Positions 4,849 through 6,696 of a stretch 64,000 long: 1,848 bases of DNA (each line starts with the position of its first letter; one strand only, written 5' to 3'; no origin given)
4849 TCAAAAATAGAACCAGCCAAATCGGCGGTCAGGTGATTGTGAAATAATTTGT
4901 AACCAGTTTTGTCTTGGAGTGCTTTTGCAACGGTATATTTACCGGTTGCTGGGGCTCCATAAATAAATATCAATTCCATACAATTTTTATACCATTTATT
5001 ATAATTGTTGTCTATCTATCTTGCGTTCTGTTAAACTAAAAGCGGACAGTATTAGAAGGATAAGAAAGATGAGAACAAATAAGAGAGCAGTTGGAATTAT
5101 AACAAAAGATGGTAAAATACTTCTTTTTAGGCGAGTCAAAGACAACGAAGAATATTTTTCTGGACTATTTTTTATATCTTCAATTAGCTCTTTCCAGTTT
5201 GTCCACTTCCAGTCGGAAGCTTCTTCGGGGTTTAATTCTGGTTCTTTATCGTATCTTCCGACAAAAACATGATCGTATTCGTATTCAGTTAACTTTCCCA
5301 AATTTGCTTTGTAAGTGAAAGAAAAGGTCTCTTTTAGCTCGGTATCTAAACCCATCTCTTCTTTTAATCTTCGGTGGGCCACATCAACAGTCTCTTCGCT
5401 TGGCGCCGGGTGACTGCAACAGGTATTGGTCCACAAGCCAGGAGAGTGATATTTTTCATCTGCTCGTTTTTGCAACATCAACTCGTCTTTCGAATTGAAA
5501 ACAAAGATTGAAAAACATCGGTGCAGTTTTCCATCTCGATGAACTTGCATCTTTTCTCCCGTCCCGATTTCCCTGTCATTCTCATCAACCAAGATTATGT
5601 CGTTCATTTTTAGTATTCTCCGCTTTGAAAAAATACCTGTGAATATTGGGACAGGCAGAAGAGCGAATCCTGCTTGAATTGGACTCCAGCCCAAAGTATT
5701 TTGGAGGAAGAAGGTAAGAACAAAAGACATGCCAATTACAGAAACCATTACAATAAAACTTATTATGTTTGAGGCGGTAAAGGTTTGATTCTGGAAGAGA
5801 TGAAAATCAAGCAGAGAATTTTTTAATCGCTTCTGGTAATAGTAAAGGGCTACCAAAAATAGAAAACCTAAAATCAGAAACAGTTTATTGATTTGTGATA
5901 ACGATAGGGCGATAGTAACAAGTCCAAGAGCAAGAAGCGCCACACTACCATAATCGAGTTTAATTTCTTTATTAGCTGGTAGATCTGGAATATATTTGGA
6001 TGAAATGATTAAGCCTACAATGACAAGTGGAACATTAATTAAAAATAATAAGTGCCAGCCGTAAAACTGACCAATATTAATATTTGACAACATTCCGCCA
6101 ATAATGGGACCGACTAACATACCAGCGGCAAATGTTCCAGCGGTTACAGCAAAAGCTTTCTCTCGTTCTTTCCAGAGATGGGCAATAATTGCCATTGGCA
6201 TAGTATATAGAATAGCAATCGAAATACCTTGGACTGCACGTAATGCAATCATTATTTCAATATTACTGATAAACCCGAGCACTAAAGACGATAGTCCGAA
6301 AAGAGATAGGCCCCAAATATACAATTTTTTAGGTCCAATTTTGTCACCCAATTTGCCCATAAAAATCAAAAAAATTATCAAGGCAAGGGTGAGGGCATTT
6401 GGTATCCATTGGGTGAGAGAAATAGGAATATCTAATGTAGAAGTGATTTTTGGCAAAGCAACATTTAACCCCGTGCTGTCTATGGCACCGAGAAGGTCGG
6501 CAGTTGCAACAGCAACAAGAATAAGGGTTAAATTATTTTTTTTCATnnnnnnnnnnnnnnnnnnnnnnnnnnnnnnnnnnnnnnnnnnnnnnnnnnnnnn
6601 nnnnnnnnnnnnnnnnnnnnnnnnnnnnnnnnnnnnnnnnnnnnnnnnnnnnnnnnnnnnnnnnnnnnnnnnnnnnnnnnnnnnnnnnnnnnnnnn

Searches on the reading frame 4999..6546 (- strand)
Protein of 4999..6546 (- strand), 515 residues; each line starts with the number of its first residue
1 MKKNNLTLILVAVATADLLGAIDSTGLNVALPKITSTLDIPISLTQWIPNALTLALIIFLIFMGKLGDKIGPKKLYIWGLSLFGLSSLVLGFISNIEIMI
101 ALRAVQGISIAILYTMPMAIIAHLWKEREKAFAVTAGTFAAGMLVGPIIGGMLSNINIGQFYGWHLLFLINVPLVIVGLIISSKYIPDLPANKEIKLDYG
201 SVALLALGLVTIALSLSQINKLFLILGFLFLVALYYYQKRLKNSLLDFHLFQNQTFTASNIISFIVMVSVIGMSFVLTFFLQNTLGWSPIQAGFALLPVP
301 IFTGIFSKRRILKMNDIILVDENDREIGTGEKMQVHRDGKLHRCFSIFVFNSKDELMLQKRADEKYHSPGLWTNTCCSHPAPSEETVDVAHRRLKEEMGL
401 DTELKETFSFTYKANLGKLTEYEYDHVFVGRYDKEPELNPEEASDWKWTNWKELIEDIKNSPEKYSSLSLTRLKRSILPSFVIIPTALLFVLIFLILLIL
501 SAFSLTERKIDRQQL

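Call 95: search_protein_families(library=pfam, proteins=[window:4999-6546:-], max_evalue=0.0001)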
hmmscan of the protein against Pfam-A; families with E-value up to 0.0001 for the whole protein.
window:4999-6546:- (515 aa): 2 families
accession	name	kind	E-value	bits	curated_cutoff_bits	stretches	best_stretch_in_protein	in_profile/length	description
PF07690.21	MFS_1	-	5e-34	118.2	33.4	1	18-307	6-262/347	Major Facilitator Superfamily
PF00293.34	NUDIX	-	4.4e-17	62.8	21.1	1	341-462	2-125/134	NUDIX domain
